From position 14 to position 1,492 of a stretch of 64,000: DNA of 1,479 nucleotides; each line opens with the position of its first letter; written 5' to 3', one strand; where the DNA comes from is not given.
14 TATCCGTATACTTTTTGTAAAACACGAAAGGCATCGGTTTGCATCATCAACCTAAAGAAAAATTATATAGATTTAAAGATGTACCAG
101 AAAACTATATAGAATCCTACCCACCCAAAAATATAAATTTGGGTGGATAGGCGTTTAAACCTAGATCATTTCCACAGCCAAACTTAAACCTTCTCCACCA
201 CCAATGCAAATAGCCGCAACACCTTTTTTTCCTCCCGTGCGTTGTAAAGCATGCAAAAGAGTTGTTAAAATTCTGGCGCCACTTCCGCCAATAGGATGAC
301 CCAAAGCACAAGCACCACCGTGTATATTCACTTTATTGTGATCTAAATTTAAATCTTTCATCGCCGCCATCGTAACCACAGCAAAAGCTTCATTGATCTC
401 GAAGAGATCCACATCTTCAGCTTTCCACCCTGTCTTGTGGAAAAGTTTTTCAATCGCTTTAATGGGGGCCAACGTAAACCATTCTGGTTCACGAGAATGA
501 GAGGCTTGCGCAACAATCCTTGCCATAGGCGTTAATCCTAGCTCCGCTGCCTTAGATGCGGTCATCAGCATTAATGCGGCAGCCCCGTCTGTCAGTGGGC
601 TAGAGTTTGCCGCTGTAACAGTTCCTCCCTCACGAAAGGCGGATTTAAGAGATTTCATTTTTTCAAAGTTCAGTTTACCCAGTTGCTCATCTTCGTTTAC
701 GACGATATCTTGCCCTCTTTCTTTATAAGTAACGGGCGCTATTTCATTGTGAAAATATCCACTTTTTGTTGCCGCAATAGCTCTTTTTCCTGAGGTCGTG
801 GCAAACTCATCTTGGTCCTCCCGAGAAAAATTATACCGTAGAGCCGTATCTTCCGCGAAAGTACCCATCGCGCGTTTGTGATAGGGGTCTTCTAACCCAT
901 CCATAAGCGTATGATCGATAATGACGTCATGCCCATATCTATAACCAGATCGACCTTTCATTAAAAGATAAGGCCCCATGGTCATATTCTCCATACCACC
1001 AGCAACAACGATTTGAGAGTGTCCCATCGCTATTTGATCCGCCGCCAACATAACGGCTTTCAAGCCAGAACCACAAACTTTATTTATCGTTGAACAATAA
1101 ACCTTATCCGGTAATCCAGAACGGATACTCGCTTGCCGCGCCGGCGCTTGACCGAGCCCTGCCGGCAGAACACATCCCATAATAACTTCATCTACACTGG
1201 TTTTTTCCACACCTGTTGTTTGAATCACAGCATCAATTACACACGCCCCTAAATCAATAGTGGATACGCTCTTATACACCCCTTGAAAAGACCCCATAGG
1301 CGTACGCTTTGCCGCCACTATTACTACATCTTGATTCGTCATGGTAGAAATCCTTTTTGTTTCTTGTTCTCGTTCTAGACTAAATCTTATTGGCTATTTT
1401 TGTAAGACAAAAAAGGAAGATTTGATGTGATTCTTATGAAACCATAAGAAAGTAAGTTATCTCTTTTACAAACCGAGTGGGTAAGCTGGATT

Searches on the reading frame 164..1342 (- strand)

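Call 85: search_protein_families(library=pfam, proteins=[window:164-1342:-], max_evalue=0.00001)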
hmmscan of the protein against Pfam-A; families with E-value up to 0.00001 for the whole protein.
window:164-1342:- (393 aa): 2 families
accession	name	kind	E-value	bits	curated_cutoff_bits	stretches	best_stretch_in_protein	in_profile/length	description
PF00108.29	Thiolase_N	-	8e-91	304.4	26.4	1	6-262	1-259/260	Thiolase, N-terminal domain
PF02803.24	Thiolase_C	-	3.5e-45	153.1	27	1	270-391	1-122/123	Thiolase, C-terminal domain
